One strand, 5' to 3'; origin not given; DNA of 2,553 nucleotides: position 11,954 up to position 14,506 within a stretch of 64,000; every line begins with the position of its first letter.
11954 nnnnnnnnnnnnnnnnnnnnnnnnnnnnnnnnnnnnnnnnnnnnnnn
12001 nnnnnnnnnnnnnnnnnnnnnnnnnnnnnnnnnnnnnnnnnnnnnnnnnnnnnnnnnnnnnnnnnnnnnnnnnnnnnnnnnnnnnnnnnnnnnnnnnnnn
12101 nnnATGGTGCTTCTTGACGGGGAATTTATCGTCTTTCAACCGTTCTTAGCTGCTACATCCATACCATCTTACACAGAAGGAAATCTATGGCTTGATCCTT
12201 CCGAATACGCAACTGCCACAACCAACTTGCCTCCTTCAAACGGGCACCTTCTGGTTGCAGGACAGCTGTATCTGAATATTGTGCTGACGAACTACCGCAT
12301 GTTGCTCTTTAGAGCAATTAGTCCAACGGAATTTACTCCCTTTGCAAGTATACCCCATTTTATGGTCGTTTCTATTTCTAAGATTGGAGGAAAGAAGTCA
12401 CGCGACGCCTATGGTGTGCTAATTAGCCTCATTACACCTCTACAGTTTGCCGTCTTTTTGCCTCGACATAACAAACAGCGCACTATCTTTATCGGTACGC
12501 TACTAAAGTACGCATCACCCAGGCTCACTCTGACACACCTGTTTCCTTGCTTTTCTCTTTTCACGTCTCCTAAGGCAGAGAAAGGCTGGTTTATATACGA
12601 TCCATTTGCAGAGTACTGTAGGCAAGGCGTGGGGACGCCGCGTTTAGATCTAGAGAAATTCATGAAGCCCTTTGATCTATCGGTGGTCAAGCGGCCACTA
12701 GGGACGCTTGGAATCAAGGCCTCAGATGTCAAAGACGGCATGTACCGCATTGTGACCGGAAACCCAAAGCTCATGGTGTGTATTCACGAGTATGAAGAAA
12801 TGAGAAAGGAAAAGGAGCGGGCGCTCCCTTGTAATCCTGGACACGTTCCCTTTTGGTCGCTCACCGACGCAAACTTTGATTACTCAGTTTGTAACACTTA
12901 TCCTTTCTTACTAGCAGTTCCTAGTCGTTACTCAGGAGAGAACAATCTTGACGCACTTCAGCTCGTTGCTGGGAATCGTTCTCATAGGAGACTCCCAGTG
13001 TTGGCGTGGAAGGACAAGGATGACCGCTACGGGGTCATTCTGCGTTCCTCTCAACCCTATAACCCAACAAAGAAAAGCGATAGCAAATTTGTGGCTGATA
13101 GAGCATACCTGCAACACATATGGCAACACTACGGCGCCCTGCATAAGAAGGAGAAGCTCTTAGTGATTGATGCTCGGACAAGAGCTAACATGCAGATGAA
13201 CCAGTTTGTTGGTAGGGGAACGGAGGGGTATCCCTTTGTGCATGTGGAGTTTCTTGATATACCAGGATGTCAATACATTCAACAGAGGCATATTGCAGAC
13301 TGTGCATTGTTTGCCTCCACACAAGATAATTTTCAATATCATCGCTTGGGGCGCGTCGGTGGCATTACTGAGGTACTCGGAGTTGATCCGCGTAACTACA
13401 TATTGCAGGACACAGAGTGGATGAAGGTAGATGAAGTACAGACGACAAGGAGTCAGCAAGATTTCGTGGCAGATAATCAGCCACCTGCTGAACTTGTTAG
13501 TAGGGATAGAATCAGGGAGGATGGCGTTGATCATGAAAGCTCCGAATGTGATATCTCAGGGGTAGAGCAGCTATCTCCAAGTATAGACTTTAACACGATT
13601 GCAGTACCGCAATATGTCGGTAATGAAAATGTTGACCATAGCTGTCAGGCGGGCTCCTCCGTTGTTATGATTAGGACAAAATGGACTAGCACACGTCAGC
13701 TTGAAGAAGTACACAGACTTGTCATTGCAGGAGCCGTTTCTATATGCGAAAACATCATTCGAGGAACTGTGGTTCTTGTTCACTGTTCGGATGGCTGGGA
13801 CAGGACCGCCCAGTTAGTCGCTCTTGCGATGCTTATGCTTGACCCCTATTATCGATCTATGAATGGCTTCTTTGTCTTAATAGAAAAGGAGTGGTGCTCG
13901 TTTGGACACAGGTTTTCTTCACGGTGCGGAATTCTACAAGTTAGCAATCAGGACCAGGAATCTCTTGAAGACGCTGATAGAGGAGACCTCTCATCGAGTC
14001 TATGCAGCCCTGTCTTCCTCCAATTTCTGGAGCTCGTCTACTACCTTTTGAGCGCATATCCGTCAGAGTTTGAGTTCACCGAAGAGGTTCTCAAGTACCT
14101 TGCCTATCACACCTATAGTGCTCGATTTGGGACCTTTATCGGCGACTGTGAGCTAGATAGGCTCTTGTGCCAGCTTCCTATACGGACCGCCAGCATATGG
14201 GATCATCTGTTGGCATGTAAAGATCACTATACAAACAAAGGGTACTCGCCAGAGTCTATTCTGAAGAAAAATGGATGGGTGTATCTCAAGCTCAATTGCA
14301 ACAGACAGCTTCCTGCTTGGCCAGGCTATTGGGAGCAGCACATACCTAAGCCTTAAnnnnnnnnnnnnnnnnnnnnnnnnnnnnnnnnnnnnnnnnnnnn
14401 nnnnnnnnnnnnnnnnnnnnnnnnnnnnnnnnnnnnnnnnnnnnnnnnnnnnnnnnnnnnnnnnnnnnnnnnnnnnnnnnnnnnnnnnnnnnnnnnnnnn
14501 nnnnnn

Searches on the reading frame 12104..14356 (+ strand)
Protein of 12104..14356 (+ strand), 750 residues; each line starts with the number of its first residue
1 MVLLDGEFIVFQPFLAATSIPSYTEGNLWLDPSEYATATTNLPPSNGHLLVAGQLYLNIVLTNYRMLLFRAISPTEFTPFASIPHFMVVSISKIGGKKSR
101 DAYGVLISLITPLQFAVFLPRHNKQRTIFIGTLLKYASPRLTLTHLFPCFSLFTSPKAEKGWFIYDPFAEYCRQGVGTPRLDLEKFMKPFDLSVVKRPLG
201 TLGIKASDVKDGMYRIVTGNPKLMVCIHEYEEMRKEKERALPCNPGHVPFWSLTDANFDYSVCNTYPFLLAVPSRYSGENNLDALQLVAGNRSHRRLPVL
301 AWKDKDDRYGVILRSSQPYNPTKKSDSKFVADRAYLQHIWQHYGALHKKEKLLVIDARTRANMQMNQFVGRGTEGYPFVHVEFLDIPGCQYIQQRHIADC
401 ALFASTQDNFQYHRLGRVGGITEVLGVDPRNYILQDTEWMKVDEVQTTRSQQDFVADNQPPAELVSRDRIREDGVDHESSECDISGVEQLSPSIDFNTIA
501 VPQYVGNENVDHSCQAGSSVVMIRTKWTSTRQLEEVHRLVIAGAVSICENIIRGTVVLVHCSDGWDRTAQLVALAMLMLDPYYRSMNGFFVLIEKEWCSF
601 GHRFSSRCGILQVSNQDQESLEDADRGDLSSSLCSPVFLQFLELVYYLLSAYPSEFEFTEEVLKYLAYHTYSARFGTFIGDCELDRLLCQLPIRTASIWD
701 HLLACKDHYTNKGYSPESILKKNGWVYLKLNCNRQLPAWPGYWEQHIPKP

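Call 4: search_protein_families(library=pfam, proteins=[window:12104-14356:+], max_evalue=0.01)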
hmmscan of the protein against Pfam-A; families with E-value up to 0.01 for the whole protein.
window:12104-14356:+ (750 aa): 1 family
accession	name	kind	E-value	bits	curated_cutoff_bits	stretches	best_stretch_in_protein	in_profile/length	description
PF06602.19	Myotub-related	-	1.7e-81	274.3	25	2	529-686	207-351/352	Myotubularin-like phosphatase domain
